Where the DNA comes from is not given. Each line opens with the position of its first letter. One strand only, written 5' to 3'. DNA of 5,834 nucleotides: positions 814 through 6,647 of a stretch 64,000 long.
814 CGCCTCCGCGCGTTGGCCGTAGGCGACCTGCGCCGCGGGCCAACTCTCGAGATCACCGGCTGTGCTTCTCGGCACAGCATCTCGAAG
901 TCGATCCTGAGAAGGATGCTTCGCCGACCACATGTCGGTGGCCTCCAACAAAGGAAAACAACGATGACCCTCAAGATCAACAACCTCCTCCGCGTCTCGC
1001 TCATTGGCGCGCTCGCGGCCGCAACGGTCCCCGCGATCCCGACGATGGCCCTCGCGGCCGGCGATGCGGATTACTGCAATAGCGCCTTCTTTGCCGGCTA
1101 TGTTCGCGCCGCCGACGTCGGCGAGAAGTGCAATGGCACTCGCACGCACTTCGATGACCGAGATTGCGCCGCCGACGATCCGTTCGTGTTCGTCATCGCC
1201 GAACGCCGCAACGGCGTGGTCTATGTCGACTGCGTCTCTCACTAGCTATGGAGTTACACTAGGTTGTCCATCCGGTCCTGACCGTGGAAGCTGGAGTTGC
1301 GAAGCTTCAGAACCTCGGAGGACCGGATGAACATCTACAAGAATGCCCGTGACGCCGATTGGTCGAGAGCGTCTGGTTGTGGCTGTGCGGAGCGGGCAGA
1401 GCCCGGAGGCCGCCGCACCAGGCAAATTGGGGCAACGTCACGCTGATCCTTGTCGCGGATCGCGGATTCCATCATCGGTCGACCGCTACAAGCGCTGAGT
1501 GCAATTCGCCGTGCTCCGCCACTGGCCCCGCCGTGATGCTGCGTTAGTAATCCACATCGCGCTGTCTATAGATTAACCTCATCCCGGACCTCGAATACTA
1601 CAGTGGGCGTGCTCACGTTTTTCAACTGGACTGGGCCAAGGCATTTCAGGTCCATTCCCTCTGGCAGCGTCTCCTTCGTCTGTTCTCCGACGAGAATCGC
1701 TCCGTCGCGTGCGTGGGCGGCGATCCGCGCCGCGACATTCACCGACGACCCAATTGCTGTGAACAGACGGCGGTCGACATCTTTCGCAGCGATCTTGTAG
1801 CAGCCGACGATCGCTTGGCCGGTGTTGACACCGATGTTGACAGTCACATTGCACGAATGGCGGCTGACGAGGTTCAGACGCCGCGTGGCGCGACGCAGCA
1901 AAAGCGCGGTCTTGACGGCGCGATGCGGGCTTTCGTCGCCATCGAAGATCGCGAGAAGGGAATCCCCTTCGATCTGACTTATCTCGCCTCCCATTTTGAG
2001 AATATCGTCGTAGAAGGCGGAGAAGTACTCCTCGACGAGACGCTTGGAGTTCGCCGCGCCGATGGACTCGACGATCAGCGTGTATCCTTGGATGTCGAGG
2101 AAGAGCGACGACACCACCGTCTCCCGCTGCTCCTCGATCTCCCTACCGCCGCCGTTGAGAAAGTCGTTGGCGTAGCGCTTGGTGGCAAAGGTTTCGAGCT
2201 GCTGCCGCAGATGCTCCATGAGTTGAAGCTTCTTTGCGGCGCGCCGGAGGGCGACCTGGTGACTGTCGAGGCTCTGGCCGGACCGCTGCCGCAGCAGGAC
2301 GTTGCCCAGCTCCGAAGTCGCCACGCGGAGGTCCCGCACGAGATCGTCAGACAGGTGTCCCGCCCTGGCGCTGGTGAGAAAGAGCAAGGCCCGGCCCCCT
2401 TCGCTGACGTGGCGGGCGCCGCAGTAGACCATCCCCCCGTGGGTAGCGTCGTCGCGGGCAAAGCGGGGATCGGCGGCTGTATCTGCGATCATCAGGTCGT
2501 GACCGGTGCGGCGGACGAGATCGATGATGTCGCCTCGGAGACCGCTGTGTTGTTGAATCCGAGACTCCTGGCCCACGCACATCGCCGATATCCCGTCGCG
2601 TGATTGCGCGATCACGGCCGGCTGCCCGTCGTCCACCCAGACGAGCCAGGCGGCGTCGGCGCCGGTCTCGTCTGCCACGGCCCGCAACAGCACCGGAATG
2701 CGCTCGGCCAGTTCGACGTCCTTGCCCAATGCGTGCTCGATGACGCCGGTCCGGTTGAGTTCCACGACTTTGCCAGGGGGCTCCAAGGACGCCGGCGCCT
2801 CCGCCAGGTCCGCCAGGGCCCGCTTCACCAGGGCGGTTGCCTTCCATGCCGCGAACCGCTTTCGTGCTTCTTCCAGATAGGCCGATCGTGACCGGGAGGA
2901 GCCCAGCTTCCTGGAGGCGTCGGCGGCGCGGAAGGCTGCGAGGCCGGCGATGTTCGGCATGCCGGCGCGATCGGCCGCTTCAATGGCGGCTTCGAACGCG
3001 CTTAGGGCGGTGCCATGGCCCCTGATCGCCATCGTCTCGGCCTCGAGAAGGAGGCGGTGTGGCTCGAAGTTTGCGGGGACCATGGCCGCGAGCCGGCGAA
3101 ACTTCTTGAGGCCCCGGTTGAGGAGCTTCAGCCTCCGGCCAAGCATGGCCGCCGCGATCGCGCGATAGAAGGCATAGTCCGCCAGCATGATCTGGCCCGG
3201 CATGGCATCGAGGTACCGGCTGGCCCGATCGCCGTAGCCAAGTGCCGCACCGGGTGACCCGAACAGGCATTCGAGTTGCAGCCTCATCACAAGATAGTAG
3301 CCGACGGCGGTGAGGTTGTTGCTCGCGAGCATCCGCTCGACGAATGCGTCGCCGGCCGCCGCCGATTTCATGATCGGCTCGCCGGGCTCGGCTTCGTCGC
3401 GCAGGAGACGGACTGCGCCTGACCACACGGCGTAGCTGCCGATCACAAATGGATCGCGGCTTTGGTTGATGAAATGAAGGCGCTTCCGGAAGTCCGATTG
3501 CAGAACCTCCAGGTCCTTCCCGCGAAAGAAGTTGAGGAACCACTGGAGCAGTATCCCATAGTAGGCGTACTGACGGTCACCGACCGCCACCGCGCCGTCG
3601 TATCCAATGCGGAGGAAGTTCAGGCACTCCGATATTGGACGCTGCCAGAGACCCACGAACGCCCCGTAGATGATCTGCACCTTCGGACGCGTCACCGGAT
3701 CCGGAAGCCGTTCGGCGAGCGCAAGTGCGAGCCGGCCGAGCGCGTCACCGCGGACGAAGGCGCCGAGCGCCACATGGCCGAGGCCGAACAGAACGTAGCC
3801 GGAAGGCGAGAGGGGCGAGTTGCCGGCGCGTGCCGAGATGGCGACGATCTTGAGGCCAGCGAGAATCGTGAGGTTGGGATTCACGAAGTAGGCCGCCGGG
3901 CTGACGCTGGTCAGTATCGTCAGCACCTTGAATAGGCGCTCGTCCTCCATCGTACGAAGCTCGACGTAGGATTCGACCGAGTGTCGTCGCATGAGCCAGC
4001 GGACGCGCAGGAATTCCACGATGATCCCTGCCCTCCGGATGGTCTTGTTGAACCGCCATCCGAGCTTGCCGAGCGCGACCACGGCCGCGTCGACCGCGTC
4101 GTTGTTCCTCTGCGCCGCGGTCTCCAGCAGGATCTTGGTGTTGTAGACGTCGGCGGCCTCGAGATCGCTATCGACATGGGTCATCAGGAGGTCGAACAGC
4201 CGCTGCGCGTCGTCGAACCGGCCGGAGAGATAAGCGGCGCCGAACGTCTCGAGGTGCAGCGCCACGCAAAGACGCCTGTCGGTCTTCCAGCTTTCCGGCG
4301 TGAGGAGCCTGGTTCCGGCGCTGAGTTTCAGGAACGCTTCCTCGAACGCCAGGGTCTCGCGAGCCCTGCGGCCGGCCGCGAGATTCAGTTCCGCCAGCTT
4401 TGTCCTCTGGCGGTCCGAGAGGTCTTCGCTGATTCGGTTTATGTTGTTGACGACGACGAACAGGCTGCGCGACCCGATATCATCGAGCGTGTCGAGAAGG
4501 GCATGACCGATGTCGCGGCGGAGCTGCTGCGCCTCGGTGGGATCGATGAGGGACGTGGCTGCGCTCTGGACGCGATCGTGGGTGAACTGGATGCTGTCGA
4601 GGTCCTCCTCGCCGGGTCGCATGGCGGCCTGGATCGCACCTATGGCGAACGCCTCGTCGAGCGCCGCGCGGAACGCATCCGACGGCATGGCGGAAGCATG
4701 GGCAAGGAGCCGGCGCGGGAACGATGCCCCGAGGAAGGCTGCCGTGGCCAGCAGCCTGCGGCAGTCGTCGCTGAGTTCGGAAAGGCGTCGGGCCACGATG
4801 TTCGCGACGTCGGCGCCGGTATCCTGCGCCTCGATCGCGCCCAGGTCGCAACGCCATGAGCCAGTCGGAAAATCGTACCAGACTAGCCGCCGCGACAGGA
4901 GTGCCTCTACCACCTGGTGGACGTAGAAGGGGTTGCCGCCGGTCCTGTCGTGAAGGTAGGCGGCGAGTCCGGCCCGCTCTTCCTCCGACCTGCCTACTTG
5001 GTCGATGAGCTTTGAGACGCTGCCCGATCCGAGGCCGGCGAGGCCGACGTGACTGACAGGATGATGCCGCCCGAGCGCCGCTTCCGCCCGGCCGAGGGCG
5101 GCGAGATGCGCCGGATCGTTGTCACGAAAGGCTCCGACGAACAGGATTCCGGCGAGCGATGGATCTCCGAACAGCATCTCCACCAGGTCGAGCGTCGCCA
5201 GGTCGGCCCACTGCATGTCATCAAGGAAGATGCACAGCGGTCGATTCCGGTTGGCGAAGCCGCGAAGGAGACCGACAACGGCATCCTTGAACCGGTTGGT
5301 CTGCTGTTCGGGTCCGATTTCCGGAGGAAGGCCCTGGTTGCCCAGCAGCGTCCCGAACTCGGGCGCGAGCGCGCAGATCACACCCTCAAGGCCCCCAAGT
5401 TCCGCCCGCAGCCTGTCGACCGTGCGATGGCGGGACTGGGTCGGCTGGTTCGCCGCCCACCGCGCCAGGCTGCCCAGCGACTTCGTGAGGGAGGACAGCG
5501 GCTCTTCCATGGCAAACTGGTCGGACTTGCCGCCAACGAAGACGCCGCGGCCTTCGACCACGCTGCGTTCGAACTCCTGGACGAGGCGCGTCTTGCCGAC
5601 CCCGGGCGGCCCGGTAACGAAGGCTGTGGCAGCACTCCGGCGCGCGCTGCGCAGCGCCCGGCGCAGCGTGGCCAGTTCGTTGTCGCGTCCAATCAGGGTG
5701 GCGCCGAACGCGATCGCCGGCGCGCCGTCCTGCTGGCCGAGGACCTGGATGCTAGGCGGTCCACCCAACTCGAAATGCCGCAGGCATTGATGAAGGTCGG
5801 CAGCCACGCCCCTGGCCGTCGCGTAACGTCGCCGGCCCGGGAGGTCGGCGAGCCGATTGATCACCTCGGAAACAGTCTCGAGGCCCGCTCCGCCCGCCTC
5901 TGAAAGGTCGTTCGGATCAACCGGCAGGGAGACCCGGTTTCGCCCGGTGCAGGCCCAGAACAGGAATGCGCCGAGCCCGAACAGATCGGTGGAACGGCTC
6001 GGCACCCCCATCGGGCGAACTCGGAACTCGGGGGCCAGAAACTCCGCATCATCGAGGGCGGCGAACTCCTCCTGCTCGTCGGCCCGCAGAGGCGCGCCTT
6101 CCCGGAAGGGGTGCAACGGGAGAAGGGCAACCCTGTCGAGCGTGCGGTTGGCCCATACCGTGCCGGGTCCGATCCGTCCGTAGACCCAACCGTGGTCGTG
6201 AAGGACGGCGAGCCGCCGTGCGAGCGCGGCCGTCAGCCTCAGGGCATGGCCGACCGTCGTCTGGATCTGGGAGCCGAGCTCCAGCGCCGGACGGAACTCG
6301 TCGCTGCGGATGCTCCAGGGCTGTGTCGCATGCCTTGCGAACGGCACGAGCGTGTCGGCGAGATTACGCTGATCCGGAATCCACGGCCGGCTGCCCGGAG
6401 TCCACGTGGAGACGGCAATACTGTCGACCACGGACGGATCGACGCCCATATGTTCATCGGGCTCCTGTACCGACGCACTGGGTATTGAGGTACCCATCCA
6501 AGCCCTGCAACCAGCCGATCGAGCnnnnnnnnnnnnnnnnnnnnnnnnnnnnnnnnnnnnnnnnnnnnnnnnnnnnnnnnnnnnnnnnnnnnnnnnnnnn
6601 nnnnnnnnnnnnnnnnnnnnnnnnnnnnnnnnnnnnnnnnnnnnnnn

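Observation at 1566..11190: Candidate undescribed system: operon of two paralogous giant flavoproteins, a methyltransferase and a pseudokinase-STAND-GAF-cyclase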

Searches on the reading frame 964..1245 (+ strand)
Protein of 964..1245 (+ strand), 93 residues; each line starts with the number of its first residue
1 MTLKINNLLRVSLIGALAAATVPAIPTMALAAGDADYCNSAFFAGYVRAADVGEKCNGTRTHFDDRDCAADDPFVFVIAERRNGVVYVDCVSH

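Call 57: search_protein_families(library=pfam, proteins=[window:964-1245:+], max_evalue=1)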
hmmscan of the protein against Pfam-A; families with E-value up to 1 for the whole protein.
window:964-1245:+ (93 aa): 1 family
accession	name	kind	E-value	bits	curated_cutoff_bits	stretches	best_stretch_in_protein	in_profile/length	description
PF23496.1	Microp_apicomplexa_3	-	0.13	12.8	27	1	37-81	25-69/108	Apicomplexa microprotein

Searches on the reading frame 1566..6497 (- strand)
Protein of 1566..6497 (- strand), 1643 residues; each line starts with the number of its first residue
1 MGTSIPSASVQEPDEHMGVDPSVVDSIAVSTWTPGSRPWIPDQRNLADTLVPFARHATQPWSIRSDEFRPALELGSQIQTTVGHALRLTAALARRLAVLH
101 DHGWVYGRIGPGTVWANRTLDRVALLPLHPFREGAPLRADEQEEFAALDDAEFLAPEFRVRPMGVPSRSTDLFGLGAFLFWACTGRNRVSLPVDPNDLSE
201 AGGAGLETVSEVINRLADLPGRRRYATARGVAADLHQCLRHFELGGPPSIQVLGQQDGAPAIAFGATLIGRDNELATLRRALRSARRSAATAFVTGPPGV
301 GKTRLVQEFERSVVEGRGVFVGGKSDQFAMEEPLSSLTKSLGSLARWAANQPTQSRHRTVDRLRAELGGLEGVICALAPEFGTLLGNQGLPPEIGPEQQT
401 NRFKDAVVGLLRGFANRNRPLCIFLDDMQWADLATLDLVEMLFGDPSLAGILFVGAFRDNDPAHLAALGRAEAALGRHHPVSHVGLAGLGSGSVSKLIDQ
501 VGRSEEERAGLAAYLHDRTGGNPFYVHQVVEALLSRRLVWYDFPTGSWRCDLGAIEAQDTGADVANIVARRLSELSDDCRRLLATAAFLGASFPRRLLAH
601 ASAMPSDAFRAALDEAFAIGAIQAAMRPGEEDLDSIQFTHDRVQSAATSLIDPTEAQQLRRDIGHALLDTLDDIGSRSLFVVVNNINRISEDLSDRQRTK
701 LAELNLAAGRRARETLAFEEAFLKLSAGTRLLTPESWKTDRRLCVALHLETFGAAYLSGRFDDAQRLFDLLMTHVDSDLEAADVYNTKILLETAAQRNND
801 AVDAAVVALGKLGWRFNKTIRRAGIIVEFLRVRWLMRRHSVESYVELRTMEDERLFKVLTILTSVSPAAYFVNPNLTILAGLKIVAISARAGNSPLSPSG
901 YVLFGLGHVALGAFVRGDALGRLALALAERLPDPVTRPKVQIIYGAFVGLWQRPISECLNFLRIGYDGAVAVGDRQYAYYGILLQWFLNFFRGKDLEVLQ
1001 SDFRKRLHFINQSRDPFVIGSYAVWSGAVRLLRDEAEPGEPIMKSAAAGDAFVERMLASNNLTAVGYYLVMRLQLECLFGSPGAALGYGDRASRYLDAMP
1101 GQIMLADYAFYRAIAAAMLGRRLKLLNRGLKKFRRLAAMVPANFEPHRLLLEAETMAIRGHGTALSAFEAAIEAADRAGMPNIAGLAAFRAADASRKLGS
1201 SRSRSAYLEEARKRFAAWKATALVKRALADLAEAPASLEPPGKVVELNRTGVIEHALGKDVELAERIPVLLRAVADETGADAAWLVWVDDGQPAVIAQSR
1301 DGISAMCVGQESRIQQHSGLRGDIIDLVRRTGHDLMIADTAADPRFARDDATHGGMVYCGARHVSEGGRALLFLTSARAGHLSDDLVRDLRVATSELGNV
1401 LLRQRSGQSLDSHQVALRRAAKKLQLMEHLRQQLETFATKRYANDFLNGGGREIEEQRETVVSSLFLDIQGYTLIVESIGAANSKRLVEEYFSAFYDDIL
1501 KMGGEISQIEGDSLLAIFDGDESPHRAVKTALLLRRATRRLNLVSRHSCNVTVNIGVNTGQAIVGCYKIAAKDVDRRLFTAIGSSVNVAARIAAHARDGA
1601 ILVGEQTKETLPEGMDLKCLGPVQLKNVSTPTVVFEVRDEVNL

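Call 7: search_protein_families(library=pfam, proteins=[window:1566-6497:-], max_evalue=0.01)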
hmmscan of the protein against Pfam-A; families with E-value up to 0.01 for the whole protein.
window:1566-6497:- (1643 aa): 3 families
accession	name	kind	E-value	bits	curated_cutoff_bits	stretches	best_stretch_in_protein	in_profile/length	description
PF13191.12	AAA_16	-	4.8e-29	102.4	32.6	1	268-454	2-167/167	AAA ATPase domain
PF00211.25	Guanylate_cyc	-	6.5e-13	49.1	21.9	1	1456-1627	3-172/183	Adenylate and Guanylate cyclase catalytic domain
PF13401.12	AAA_22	-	2.7e-05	24.9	27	1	288-455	4-122/130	AAA domain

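Call 8: search_protein_families(library=ncbifam, proteins=[window:1566-6497:-], max_evalue=0.01)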
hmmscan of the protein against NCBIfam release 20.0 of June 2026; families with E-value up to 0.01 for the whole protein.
window:1566-6497:- (1643 aa): 2 families
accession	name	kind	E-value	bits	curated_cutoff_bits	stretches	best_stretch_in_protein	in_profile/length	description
TIGR03903.1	TOMM_kin_cyc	equivalog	1.1e-26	93.1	705.75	2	267-673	482-868/1267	TOMM system kinase/cyclase fusion protein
NF047741.1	antiphage_MADS6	equivalog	0.0021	16.6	460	1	78-240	294-462/612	methylation-associated defense system protein kinase MAD6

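Call 40: search_protein_families(library=padloc, proteins=[window:1566-6497:-], max_evalue=0.01)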
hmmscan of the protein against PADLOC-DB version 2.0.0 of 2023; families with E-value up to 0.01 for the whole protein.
window:1566-6497:- (1643 aa): 9 families
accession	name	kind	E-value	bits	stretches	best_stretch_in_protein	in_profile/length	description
PDLC02367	PycC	-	8.5e-15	52.8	1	1464-1611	46-192/226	-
PDLC00734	PycC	-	4.5e-12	43.8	1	1423-1615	149-348/374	Pycsar cyclase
PDLC03920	MkoA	-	5.2e-09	33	2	85-242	124-281/1112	-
PDLC00766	PycC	-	5.9e-08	30.4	1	1463-1609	45-193/232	Pycsar cyclase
PDLC02369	PycC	-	1.5e-07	29.2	1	1462-1611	47-191/248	-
PDLC00763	PycC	-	1e-05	23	1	1463-1607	55-203/268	Pycsar cyclase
PDLC02370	PycC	-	7.5e-05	20.2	1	1456-1611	77-238/340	-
PDLC02366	PycC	-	9.2e-05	19.5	1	1522-1612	117-202/486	-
PDLC00765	PycC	-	0.00014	19.1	1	1462-1613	258-414/477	Pycsar cyclase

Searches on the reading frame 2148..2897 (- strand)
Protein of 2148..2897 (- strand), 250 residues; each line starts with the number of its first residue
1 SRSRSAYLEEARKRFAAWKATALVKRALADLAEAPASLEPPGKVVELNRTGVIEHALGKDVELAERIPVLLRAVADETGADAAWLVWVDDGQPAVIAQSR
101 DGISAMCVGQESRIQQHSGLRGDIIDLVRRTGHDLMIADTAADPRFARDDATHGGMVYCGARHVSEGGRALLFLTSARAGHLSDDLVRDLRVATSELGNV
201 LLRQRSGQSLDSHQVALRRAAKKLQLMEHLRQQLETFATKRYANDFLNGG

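Call 57: search_protein_families(library=pfam, proteins=[window:2148-2897:-], max_evalue=1)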
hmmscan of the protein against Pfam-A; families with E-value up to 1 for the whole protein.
seq(250 aa): 1 family
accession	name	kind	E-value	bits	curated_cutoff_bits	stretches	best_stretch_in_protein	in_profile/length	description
PF13185.12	GAF_2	-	0.016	15.8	28.6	1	68-188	9-122/136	GAF domain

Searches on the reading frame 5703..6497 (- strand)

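Call 57: search_protein_families(library=pfam, proteins=[window:5703-6497:-], max_evalue=1)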
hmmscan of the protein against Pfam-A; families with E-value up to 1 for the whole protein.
seq(265 aa): 1 family
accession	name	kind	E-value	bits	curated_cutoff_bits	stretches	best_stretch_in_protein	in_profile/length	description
PF13545.12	HTH_Crp_2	-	0.076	13.4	27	1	178-218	6-48/70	Crp-like helix-turn-helix domain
